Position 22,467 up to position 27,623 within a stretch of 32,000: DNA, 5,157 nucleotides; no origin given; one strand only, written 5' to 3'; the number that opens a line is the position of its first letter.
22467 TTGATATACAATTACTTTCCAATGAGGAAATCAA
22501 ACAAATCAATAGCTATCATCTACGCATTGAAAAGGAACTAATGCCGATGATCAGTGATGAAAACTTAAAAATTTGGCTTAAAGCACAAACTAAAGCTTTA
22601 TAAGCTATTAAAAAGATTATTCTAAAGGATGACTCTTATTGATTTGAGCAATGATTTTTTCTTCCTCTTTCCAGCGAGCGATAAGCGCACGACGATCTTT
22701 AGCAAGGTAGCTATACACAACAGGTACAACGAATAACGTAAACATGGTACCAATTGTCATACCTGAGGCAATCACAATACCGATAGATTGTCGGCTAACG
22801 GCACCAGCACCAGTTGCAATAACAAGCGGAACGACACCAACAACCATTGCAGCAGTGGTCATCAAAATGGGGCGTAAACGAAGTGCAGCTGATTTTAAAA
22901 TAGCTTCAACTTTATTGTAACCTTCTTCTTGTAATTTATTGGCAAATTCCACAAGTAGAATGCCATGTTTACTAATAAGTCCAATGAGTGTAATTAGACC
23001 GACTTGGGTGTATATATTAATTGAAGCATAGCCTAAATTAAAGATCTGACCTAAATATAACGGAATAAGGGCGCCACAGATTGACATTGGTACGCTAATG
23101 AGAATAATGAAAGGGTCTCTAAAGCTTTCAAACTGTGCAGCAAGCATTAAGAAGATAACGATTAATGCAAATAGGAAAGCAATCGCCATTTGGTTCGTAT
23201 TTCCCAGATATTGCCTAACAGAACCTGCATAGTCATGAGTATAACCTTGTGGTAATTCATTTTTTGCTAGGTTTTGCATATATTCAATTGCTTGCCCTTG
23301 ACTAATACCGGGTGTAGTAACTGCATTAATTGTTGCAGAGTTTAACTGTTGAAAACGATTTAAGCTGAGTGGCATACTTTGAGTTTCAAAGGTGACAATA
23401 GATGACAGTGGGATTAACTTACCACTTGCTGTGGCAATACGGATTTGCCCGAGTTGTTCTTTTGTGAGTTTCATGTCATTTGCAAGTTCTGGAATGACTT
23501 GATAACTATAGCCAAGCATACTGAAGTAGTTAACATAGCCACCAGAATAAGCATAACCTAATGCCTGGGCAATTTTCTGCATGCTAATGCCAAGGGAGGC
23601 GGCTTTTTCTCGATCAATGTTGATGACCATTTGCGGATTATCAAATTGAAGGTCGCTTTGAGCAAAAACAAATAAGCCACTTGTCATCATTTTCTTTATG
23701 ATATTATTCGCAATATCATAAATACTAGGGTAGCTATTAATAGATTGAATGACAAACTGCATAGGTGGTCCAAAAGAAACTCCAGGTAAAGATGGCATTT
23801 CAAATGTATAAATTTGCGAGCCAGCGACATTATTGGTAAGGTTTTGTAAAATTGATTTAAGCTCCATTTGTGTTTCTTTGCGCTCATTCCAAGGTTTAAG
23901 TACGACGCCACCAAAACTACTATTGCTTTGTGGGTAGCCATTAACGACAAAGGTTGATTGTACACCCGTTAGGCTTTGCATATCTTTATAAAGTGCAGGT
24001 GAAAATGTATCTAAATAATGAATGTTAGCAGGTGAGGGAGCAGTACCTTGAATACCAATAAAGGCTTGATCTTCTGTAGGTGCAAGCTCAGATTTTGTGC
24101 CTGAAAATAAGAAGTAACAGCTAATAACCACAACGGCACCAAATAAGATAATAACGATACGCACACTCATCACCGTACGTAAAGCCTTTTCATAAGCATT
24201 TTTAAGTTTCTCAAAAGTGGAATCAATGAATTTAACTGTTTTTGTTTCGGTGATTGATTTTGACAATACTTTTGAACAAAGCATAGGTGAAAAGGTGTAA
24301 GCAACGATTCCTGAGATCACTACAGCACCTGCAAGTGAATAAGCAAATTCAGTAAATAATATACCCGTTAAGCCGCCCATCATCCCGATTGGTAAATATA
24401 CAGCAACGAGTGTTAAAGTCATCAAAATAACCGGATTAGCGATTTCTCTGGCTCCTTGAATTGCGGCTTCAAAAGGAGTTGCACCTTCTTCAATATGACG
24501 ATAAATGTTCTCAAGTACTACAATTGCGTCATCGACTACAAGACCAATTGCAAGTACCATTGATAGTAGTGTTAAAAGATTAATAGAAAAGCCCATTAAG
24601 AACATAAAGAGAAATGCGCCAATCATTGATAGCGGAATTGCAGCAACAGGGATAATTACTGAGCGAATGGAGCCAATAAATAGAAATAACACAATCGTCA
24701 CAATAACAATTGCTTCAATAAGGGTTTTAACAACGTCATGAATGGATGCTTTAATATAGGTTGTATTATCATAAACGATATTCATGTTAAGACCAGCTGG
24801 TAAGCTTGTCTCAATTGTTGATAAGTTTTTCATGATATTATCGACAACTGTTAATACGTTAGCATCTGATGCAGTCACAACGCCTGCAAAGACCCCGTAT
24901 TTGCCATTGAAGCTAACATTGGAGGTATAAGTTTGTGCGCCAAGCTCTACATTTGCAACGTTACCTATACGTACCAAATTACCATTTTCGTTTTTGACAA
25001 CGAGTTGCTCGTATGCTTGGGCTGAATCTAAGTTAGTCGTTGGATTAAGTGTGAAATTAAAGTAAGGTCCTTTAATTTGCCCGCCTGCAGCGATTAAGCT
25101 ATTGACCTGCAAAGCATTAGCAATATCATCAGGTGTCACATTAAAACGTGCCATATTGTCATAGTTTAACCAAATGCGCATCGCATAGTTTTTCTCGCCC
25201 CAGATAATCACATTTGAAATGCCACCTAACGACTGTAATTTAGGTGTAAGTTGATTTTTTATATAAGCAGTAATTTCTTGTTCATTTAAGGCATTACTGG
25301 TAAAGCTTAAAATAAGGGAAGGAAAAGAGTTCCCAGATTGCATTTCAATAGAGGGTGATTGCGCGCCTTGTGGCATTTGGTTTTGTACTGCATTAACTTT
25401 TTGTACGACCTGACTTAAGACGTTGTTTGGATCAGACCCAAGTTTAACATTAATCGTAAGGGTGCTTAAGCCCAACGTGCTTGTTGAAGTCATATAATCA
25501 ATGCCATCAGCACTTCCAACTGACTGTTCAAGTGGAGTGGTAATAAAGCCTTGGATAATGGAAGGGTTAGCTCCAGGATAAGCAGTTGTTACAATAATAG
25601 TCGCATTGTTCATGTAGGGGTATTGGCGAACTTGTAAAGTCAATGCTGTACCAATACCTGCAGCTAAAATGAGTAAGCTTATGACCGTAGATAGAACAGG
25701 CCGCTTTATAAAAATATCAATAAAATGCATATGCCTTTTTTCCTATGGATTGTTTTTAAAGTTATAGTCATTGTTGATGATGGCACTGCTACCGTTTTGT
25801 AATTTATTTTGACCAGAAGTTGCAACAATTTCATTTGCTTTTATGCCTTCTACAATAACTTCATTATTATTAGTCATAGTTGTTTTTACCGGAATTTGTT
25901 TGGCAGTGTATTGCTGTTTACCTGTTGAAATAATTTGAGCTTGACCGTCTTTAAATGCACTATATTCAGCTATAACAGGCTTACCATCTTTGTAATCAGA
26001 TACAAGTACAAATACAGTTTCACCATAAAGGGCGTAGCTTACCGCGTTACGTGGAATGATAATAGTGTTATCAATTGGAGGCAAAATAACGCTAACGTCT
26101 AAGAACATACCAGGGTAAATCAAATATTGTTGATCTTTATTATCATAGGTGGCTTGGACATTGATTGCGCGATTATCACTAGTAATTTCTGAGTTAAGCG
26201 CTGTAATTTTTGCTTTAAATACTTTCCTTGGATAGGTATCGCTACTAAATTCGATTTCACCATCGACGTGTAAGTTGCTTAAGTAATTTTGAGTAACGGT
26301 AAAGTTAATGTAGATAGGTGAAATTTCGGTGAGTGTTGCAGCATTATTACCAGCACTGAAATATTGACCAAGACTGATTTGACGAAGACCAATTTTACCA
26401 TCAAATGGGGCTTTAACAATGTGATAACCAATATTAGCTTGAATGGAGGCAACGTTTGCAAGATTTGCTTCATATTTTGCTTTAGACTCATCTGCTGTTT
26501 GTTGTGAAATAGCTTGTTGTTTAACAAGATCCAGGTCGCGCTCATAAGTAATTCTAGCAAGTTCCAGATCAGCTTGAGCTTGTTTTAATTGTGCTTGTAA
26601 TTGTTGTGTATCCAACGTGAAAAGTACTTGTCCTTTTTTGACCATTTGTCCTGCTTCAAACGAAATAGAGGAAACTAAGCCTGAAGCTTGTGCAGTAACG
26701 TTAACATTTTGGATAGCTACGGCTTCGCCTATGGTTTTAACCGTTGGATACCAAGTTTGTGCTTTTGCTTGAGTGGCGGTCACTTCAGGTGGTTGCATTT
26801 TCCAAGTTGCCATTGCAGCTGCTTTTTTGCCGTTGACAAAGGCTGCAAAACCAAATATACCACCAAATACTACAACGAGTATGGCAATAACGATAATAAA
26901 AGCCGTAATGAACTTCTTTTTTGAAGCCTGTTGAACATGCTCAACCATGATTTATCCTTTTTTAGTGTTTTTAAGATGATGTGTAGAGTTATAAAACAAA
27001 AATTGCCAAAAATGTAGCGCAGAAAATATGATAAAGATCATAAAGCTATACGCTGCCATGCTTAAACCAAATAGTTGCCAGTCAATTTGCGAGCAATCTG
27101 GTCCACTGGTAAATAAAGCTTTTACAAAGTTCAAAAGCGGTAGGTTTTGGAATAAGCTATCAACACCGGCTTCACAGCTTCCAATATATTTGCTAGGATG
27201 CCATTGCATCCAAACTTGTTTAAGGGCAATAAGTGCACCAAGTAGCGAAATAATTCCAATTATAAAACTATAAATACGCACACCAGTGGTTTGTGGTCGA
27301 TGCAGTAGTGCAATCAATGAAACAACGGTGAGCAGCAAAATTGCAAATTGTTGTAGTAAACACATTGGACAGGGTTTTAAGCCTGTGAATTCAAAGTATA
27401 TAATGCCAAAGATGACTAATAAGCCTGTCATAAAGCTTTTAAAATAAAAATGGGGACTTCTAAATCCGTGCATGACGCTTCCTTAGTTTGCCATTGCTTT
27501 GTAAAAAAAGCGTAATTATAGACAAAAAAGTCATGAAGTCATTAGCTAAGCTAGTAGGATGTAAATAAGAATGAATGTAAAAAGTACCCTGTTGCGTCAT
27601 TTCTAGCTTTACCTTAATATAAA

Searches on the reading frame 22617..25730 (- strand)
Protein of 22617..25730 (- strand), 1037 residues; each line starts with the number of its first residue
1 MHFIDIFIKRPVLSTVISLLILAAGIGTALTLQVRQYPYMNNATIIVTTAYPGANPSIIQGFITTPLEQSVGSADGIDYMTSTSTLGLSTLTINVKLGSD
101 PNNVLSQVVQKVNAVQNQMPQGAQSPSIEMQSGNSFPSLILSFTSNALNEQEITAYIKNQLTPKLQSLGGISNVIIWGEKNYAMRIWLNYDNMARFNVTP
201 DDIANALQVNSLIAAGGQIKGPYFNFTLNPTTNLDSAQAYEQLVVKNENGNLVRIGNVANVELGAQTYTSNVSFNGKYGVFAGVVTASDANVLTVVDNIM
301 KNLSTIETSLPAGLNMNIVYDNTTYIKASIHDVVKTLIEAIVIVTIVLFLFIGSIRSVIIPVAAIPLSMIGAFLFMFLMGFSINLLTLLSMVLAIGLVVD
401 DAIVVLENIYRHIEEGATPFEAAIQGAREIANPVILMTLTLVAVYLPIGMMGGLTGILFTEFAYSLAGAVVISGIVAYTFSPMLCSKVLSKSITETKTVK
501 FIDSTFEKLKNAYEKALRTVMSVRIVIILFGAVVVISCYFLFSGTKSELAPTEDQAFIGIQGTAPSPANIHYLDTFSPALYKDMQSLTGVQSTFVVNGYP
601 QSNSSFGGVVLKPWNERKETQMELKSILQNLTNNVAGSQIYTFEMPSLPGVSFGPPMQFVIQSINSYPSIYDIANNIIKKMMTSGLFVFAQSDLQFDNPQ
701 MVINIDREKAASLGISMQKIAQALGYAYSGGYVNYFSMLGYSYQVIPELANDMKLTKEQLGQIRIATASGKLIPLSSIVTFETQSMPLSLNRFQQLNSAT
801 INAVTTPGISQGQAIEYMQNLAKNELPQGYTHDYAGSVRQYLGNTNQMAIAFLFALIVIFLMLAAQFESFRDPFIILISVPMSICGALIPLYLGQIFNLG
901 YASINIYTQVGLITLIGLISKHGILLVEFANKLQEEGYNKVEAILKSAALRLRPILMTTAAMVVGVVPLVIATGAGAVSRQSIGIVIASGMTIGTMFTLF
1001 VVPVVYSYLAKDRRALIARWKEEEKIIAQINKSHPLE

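Call 22: search_protein_families(library=pfam, proteins=[window:22617-25730:-], max_evalue=0.0001)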
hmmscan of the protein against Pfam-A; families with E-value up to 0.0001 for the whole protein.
window:22617-25730:- (1037 aa): 2 families
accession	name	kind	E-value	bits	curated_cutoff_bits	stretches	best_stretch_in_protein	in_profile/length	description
PF00873.25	ACR_tran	-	2.7e-264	880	28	1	3-1008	1-1019/1021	AcrB/AcrD/AcrF family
PF03176.21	MMPL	-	6e-11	42.3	20.5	1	844-1020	141-319/333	MMPL family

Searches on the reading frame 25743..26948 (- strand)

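Call 3: search_protein_families(library=pfam, proteins=[window:25743-26948:-], max_evalue=0.01)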
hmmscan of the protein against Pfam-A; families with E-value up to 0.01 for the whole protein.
window:25743-26948:- (401 aa): 4 families
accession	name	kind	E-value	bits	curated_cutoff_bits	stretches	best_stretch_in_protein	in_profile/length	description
PF16576.10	HlyD_D23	-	2.5e-20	73.1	30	1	82-282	20-213/214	Barrel-sandwich domain of CusB or HlyD membrane-fusion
PF13437.12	HlyD_3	-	1.2e-16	61.8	22.2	2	178-280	2-106/106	HlyD family secretion protein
PF13533.13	Biotin_lipoyl_2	-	7e-09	35.7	29.8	1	82-113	1-32/32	Biotin-lipoyl like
PF00364.28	Biotin_lipoyl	-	0.00066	19.9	22.1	1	82-112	43-73/73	Biotin-requiring enzyme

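Call 4: search_protein_families(library=ncbifam, proteins=[window:25743-26948:-], max_evalue=0.01)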
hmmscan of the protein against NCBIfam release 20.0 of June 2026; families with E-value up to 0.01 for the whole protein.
window:25743-26948:- (401 aa): 28 families (the best 25 are shown)
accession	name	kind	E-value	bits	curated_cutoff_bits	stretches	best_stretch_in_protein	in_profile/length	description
TIGR01730.1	RND_mfp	subfamily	2.2e-65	220.8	94.9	2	56-317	1-274/322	efflux RND transporter periplasmic adaptor subunit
TIGR00999.1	8a0102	subfamily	4.2e-33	114.6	319.3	1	100-319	1-234/271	CzcB/NccB family metal efflux transporter periplasmic adaptor subunit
NF008589.1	PRK11556.1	equivalog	2.7e-30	105.5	391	1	48-345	51-366/392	MdtA/MuxA family multidrug efflux RND transporter periplasmic adaptor subunit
NF033834.1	RND_adapt_MexA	exception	9.9e-20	71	750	1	39-312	23-307/373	multidrug efflux RND transporter periplasmic adaptor subunit MexA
NF033138.2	RND-peri-MexC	equivalog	1.5e-19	70.4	625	1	51-317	35-323/375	MexC family multidrug efflux RND transporter periplasmic adaptor subunit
NF008606.0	PRK11578.1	equivalog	2.9e-17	62.8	342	1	60-305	40-316/371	macrolide transporter subunit MacA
NF007132.1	PRK09578.1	equivalog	3.9e-17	62.1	512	1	39-217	23-217/396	MexX/AxyX family multidrug efflux RND transporter periplasmic adaptor subunit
NF045904.1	RND-peri-MexE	equivalog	1.1e-16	60.8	714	1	47-318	29-322/390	multidrug efflux RND transporter periplasmic adaptor subunit MexE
NF002939.0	PRK03598.1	equivalog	2.2e-15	56.7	393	2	75-164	38-127/332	secretion protein HlyD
NF000272.2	OqxA_adapt_sub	exception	2.8e-15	56.2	835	1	53-287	39-301/391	multidrug efflux RND transporter periplasmic adaptor subunit OqxA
TIGR00998.1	8a0101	subfamily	1.3e-14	54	390.8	2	176-253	205-283/334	EmrA/EmrK family multidrug efflux transporter periplasmic adaptor subunit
NF007785.0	PRK10476.1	equivalog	2.8e-14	52.7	376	2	77-155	44-122/347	multidrug transporter subunit MdtN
NF011604.1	PRK15030.1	equivalog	3.2e-13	49.4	765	1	51-320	35-331/397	multidrug efflux RND transporter periplasmic adaptor subunit AcrA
NF045680.1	DiMtlExpIhpB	equivalog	4.4e-13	48.9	450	1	160-324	123-283/326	divalent metal ion exporter adaptor subunit IhpB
NF007850.1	PRK10559.1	equivalog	2.7e-11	43.1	400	1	81-226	40-198/303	p-hydroxybenzoic acid efflux pump subunit AaeA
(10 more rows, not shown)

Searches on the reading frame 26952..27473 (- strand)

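Call 3: search_protein_families(library=pfam, proteins=[window:26952-27473:-], max_evalue=0.01)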
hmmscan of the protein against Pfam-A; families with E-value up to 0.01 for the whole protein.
window:26952-27473:- (173 aa): 1 family
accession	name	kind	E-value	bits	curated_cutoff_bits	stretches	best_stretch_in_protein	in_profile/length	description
PF02600.21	DsbB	-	7.5e-33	114.5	22.1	1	15-156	10-147/148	Disulfide bond formation protein DsbB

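Call 4: search_protein_families(library=ncbifam, proteins=[window:26952-27473:-], max_evalue=0.01)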
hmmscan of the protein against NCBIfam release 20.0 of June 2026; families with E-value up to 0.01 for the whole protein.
window:26952-27473:- (173 aa): 6 families
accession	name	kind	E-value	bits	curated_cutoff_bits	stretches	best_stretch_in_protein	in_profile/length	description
NF003354.0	PRK04388.1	equivalog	2.6e-23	82.8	168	1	14-153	18-157/172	disulfide bond formation protein B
NF002485.0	PRK01749.1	equivalog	3.6e-17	62.9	157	1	22-152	27-156/177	disulfide bond formation protein DsbB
NF002552.0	PRK02110.1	equivalog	3.1e-14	53.1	138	1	20-151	25-154/169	disulfide bond formation protein B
NF003304.0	PRK04307.1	equivalog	7.2e-05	22.2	212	1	13-128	32-151/221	protein-disulfide oxidoreductase DsbI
NF001863.0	PRK00611.1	equivalog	0.00016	22.1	145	1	4-118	5-112/136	putative disulfide oxidoreductase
NF002849.0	PRK03113.1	subfamily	0.00061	19.9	124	1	9-86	10-83/139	disulfide oxidoreductase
